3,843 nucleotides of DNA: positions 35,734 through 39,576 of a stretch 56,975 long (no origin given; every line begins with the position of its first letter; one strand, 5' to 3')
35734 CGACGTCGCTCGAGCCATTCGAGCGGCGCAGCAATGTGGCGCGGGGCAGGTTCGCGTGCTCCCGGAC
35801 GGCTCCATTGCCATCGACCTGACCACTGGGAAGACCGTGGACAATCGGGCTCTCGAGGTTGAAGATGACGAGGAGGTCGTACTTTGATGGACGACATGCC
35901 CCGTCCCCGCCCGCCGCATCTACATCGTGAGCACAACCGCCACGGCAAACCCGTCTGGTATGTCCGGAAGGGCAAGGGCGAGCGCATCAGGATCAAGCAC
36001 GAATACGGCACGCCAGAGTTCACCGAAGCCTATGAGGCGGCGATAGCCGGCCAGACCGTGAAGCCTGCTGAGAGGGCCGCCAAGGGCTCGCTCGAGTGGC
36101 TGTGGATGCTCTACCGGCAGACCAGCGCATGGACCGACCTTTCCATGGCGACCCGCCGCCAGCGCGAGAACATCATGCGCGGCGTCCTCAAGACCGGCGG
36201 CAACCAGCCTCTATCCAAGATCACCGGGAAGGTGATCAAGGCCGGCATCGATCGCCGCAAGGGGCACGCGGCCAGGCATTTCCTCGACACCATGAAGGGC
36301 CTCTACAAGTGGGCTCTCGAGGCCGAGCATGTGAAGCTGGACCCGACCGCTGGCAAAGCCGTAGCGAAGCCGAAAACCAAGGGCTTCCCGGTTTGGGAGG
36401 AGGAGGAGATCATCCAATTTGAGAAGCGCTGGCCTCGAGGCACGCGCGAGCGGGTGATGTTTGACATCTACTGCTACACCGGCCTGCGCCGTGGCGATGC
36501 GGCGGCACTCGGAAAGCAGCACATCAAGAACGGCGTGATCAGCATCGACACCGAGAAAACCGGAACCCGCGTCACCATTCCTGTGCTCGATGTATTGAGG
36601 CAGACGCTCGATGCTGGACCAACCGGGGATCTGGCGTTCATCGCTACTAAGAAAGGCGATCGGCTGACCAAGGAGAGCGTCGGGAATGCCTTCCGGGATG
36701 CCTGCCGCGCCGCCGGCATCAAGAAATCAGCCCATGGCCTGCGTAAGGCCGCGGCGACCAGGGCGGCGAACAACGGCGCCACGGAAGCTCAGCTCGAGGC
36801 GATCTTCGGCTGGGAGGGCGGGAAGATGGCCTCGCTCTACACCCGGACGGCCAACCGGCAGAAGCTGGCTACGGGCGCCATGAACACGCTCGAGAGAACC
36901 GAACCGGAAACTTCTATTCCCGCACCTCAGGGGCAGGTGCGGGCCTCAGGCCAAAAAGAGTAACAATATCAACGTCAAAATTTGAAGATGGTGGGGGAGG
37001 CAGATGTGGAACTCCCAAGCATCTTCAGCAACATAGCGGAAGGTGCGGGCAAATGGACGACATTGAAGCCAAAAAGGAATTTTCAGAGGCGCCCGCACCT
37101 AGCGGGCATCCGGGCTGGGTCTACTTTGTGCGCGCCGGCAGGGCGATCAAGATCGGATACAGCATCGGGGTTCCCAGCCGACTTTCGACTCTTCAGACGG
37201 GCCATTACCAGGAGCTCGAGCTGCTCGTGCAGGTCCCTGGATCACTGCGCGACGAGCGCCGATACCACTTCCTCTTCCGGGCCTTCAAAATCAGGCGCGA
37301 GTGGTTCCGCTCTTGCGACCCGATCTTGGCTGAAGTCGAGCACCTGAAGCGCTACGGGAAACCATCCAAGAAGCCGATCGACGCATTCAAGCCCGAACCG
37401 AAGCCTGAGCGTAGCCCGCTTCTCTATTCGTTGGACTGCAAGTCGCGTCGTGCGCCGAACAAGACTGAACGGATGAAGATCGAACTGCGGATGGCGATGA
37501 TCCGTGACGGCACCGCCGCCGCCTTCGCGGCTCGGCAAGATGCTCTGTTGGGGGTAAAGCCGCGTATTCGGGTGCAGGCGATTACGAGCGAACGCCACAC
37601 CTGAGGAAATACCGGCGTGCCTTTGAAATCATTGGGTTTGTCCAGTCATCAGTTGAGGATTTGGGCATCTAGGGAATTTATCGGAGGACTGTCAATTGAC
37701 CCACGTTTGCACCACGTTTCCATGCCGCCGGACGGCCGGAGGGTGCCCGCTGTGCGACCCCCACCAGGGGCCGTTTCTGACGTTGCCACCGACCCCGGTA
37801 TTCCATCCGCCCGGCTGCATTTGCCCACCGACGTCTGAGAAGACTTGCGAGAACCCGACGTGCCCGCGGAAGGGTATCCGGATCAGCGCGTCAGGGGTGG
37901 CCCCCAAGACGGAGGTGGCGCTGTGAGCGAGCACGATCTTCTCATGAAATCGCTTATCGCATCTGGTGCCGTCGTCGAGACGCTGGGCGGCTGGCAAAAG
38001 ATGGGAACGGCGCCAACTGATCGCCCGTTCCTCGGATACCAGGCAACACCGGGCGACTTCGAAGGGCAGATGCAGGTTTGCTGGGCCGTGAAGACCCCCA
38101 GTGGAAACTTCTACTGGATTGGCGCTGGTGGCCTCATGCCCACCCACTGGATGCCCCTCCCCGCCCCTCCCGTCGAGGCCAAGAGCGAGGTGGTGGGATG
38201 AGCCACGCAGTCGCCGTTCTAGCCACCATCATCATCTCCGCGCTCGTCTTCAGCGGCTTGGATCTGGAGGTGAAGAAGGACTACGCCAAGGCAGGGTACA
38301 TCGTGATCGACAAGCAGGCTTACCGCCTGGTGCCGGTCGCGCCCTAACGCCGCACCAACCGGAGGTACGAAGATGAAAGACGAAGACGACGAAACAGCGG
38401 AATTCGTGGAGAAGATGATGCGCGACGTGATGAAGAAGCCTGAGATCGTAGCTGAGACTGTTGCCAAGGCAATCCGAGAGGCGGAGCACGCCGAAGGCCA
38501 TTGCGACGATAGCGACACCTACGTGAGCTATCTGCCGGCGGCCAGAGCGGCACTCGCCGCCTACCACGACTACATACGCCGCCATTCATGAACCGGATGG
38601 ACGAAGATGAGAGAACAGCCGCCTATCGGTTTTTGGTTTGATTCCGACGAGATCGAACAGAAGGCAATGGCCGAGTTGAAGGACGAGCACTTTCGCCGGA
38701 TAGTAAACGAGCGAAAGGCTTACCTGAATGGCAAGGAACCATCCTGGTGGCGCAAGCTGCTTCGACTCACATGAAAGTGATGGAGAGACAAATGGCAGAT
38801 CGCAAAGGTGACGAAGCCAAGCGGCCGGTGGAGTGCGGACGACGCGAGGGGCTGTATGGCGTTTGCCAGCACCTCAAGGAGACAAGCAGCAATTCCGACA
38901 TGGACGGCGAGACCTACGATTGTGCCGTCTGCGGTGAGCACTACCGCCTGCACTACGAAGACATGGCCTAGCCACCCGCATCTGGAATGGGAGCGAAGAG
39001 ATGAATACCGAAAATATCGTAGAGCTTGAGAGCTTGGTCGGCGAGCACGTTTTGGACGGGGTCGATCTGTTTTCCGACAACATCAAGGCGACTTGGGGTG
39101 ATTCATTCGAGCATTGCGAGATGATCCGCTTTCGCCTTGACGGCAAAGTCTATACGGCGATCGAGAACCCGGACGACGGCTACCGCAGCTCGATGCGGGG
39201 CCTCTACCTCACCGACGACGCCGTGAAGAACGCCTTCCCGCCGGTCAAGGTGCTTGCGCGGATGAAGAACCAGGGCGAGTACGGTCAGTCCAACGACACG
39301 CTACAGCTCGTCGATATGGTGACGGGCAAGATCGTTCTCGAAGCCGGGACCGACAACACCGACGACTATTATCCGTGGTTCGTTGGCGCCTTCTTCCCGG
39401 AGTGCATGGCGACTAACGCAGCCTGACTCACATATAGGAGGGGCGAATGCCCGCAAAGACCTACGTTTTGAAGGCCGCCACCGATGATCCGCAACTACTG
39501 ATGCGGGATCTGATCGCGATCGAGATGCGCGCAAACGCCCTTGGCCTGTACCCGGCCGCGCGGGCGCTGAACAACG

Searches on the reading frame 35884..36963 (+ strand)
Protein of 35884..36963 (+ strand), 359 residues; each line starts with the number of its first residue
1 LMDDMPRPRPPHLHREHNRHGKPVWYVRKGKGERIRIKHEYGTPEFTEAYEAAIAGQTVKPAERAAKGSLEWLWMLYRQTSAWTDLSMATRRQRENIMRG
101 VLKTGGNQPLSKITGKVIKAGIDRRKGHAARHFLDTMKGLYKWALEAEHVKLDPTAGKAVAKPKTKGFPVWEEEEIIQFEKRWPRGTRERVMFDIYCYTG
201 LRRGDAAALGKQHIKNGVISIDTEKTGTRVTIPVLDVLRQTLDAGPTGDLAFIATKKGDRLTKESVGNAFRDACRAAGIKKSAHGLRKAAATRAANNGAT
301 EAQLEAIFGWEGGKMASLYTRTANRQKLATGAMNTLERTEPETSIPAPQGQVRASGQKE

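Call 16: search_protein_families(library=pfam, proteins=[window:35884-36963:+], max_evalue=0.01)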
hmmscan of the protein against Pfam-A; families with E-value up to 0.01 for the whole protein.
window:35884-36963:+ (359 aa): 1 family
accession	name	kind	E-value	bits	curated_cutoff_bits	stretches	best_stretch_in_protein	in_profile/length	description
PF00589.27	Phage_integrase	-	4.2e-20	72.7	27.1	1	172-323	7-169/172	Phage integrase family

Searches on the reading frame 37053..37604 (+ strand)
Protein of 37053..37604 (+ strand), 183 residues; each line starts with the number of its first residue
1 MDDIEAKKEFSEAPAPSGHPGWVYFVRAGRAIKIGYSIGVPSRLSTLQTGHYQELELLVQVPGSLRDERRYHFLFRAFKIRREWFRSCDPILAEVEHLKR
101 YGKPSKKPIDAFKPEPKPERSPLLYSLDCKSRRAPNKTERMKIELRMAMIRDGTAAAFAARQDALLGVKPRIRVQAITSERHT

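Call 16: search_protein_families(library=pfam, proteins=[window:37053-37604:+], max_evalue=0.01)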
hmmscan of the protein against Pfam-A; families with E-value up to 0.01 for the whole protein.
window:37053-37604:+ (183 aa): 2 families
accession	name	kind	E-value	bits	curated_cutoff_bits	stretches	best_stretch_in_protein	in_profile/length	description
PF13455.12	MUG113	-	1.6e-06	29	22.3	1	33-94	2-68/73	Meiotically up-regulated gene 113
PF10544.15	T5orf172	-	3.2e-05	24.8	20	1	21-88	1-88/101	T5orf172 domain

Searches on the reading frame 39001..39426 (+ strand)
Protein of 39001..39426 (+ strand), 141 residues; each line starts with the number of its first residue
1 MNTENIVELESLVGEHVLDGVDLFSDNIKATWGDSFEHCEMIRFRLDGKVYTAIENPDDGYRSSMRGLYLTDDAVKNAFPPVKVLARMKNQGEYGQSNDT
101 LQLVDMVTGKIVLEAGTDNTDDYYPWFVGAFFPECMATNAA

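Call 16: search_protein_families(library=pfam, proteins=[window:39001-39426:+], max_evalue=0.01)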
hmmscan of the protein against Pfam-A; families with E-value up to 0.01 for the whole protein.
window:39001-39426:+ (141 aa): 0 families

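Call 65: search_protein_families(library=phrogs, proteins=[window:39001-39426:+], max_evalue=0.01)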
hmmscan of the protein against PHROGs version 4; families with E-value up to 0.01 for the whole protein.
window:39001-39426:+ (141 aa): 1 family
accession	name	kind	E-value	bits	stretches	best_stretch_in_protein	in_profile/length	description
phrog_27926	-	unknown function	4.7e-07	30.7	1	5-133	4-138/188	-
